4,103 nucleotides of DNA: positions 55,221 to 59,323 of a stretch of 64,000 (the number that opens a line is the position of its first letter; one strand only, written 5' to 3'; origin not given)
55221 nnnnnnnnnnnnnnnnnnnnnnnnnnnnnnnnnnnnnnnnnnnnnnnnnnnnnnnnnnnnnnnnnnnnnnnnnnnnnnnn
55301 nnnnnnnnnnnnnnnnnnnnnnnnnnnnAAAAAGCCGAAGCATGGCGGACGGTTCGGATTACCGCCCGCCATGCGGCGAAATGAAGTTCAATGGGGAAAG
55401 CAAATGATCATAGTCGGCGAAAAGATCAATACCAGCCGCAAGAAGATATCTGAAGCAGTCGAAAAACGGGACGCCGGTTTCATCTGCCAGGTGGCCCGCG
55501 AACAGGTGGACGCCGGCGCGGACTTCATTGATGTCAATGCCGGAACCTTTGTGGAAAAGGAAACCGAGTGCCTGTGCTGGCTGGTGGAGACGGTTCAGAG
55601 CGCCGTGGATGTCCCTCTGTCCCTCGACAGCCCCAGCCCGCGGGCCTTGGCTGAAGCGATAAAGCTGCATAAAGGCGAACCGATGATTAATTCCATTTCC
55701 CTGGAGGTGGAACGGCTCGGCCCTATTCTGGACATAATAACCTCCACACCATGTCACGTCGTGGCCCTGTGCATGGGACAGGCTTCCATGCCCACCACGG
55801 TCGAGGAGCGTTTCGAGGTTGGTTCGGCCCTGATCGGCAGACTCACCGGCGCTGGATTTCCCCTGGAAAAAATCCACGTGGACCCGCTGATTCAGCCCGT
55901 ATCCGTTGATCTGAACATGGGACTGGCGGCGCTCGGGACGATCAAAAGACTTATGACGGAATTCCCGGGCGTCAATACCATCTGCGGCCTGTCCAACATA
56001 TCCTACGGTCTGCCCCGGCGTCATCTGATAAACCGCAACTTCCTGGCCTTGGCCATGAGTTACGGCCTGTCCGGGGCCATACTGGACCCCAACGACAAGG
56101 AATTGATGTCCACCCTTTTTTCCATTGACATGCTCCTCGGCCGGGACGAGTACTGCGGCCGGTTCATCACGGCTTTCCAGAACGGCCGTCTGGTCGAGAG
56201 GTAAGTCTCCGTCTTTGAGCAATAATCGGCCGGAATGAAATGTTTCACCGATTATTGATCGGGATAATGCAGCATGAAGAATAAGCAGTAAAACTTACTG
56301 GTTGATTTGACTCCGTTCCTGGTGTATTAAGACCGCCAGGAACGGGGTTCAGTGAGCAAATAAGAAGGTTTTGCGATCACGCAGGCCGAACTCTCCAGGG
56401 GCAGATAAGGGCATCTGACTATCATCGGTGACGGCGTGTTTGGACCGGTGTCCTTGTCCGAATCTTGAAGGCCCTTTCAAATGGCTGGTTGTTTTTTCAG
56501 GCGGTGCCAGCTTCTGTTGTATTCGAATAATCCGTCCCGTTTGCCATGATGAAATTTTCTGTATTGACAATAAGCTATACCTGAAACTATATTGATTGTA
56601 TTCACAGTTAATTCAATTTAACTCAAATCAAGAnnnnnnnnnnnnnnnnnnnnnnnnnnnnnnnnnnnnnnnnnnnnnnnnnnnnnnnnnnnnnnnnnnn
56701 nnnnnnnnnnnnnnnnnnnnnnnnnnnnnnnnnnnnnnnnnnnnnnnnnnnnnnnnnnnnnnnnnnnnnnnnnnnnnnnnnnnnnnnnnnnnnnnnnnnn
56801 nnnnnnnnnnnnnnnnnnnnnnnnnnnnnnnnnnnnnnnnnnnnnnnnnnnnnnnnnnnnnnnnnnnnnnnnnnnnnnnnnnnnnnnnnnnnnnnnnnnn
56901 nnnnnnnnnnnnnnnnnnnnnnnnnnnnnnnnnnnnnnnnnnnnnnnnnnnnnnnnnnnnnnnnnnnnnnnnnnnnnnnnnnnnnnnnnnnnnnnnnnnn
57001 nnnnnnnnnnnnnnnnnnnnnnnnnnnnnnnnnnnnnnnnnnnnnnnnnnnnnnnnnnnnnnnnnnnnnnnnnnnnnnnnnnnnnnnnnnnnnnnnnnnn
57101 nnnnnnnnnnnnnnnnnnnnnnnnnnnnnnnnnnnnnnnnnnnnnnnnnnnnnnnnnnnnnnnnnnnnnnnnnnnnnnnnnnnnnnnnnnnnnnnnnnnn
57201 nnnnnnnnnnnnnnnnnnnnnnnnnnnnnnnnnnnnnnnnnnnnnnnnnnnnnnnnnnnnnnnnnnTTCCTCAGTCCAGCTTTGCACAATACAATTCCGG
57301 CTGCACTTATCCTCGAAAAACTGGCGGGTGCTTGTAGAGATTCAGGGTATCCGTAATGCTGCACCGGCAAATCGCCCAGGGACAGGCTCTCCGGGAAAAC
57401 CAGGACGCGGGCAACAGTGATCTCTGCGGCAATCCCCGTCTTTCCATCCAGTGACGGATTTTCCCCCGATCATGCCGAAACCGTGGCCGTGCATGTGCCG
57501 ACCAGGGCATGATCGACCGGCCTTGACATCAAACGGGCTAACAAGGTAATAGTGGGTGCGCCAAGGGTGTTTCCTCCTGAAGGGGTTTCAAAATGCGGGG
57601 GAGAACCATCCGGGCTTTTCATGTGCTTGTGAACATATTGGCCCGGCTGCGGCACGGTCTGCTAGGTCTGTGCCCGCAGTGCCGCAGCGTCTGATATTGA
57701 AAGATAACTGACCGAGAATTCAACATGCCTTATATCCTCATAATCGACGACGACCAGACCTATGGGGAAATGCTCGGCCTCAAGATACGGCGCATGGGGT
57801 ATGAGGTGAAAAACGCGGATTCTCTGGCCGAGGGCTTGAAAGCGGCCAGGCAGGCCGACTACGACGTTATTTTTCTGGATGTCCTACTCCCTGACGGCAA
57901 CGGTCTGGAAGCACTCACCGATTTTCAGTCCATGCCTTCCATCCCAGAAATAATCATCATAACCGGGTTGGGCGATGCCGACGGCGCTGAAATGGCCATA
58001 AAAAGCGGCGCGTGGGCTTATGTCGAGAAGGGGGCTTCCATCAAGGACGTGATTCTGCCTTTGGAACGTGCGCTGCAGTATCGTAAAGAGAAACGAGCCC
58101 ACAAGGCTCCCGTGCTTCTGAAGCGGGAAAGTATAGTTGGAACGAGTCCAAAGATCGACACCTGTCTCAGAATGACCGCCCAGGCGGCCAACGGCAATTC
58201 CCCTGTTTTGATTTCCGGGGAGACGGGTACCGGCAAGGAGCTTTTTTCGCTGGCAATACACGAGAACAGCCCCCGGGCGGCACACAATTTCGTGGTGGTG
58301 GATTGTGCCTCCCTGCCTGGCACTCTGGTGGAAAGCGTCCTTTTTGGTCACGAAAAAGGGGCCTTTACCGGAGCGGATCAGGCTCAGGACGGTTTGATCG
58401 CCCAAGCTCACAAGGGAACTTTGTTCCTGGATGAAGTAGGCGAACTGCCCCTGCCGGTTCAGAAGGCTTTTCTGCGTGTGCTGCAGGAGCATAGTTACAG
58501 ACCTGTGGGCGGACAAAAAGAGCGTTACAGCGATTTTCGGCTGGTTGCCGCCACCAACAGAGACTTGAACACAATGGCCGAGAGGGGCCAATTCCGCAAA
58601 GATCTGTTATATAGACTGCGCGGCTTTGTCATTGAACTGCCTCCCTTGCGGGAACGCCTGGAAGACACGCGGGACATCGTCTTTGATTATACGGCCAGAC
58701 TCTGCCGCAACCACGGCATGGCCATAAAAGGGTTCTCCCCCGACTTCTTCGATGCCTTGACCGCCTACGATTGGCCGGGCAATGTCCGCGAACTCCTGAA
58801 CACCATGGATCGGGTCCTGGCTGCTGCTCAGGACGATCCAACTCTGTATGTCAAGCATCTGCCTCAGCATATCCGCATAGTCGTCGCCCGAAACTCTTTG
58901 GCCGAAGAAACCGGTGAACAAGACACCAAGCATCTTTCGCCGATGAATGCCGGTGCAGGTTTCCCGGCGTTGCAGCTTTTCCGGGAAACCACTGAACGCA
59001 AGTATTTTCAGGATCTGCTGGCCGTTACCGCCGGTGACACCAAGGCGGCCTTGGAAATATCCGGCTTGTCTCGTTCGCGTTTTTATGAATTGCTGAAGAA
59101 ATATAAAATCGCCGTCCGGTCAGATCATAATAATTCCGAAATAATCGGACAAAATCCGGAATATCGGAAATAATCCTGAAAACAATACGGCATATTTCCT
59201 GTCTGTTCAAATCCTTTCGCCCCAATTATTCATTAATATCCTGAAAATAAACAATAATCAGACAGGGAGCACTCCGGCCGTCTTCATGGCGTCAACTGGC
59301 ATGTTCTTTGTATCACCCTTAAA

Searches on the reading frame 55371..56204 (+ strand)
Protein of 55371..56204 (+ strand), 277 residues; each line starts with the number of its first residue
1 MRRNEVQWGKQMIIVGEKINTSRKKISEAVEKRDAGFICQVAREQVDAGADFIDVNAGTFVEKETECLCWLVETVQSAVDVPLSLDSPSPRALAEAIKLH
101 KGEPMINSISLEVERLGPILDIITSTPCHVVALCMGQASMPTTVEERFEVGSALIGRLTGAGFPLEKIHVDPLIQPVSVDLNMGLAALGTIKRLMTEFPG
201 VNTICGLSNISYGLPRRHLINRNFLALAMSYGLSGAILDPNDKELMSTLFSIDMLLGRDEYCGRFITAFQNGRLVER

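Call 5: search_protein_families(library=ncbifam, proteins=[window:55371-56204:+], max_evalue=0.00001)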
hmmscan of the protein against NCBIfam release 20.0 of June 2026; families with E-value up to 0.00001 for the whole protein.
window:55371-56204:+ (277 aa): 5 families
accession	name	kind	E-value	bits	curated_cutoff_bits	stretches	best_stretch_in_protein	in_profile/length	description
NF005719.0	PRK07535.1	domain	2.8e-95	318.5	259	1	12-274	1-263/268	methyltetrahydrofolate:corrinoid/iron-sulfur protein methyltransferase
NF040758.1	CODH_ACS_meth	exception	7.5e-40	136.9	370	1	11-265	3-258/261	carbon monoxide dehydrogenase/acetyl-CoA synthase methytransferase subunit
TIGR02082.1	metH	equivalog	8.5e-26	89.9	1010.85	1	10-246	341-592/1182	methionine synthase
NF007024.0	PRK09490.1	equivalog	7.9e-13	47.1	1497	1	9-239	357-602/1234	methionine synthase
TIGR00284.1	TIGR00284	hypoth_equivalog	5.7e-06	25.1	256.65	1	34-193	166-308/497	dihydropteroate synthase-like protein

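Call 6: search_protein_families(library=pfam, proteins=[window:55371-56204:+], max_evalue=0.001)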
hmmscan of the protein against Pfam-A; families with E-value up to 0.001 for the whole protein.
window:55371-56204:+ (277 aa): 1 family
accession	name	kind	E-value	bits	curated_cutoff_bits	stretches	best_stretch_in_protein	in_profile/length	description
PF00809.28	Pterin_bind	-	1.4e-19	71.2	25.5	1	17-237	2-242/244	Pterin binding enzyme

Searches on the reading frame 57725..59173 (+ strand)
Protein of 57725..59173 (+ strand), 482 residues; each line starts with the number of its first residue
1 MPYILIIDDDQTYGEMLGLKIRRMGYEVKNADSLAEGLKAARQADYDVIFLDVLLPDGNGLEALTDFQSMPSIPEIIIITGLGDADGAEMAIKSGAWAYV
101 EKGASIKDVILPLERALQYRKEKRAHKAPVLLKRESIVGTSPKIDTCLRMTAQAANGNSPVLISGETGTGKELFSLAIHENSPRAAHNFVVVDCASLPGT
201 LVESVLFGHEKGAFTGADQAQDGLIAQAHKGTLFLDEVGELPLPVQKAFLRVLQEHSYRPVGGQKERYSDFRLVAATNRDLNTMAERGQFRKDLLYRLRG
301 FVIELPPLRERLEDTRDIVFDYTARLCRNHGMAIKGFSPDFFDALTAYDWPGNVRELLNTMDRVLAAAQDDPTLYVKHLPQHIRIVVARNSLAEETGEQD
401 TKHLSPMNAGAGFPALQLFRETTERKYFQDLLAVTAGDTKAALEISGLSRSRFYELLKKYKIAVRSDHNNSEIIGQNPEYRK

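Call 5: search_protein_families(library=ncbifam, proteins=[window:57725-59173:+], max_evalue=0.00001)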
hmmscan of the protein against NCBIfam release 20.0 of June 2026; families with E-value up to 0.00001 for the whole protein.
window:57725-59173:+ (482 aa): 67 families (the best 25 are shown)
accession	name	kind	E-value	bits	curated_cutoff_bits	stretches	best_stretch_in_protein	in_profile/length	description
TIGR01818.1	ntrC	equivalog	1.5e-97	327.3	558.6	1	4-453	1-456/463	nitrogen regulation protein NR(I)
NF008469.0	PRK11361.1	equivalog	7.7e-97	324.9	714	1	4-400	7-407/461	acetoacetate metabolism transcriptional regulator AtoC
TIGR02915.1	PEP_resp_reg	equivalog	9.3e-88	295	502.6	1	4-462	1-444/445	PEP-CTERM-box response regulator transcription factor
NF038308.1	RNA_repair_RtcR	equivalog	1.1e-84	285.2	650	1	114-460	160-516/530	RNA repair transcriptional activator RtcR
NF011695.0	PRK15115.1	equivalog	4.9e-82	276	763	1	4-367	9-367/445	two-component system response regulator GlrR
NF041552.1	TF_PrdR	equivalog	5.8e-82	275.8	795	1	133-461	265-577/577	sigma-54 dependent transcriptional regulator PrdR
NF051870.1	NAssimRespRegNtrX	equivalog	7.7e-81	272.3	600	1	4-458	4-448/452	nitrogen assimilation response regulator NtrX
TIGR01817.1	nifA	equivalog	2.1e-79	267.7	528.85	1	120-370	181-430/534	nif-specific transcriptional activator NifA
NF008176.1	PRK10923.1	equivalog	1.1e-78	264.9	620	1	4-405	6-407/469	nitrogen regulation protein NR(I)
NF007689.0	PRK10365.1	equivalog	5.5e-78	262.7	760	1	4-365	8-369/441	sigma-54-dependent response regulator transcription factor ZraR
NF003451.0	PRK05022.1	equivalog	5.7e-78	262.9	476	1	113-462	168-510/512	nitric oxide reductase transcriptional regulator NorR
NF041946.1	LuxO_transreg_Vib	equivalog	9.1e-76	255.5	800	1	25-460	20-460/463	quorum-sensing sigma-54 dependent transcriptional regulator LuxO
TIGR02974.1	phageshock_pspF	equivalog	1.5e-72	244.7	443.55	1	138-460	2-336/336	phage shock protein operon transcriptional activator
NF049963.1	RespRegFlgRCampy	domain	4.2e-71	240.1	750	1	5-365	4-364/429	fla regulon two-component system response regulator FlgR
TIGR02329.1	propionate_PrpR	equivalog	1.5e-66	225.1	499.2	1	132-458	209-525/526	propionate catabolism operon regulatory protein PrpR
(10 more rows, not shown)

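Call 6: search_protein_families(library=pfam, proteins=[window:57725-59173:+], max_evalue=0.001)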
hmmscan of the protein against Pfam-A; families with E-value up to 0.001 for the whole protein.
window:57725-59173:+ (482 aa): 6 families
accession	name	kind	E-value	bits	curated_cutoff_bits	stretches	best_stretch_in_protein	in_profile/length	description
PF00158.32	Sigma54_activat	-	1.4e-62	210.7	20.2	1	137-303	1-167/168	Sigma-54 interaction domain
PF14532.12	Sigma54_activ_2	-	9.1e-20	71.7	25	1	138-308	1-138/138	Sigma-54 interaction domain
PF00072.30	Response_reg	-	1.2e-19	70.9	30.2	1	4-108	1-105/111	Response regulator receiver domain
PF25601.1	AAA_lid_14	-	6.4e-17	61.6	27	1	309-384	1-75/87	AAA+ ATPase lid domain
PF01078.27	Mg_chelatase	-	7.8e-06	25.9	20.3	1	216-278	93-157/207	Magnesium chelatase, subunit ChlI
PF07728.20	AAA_5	-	0.00044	20.7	22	0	160-279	1-123/139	AAA domain (dynein-related subfamily)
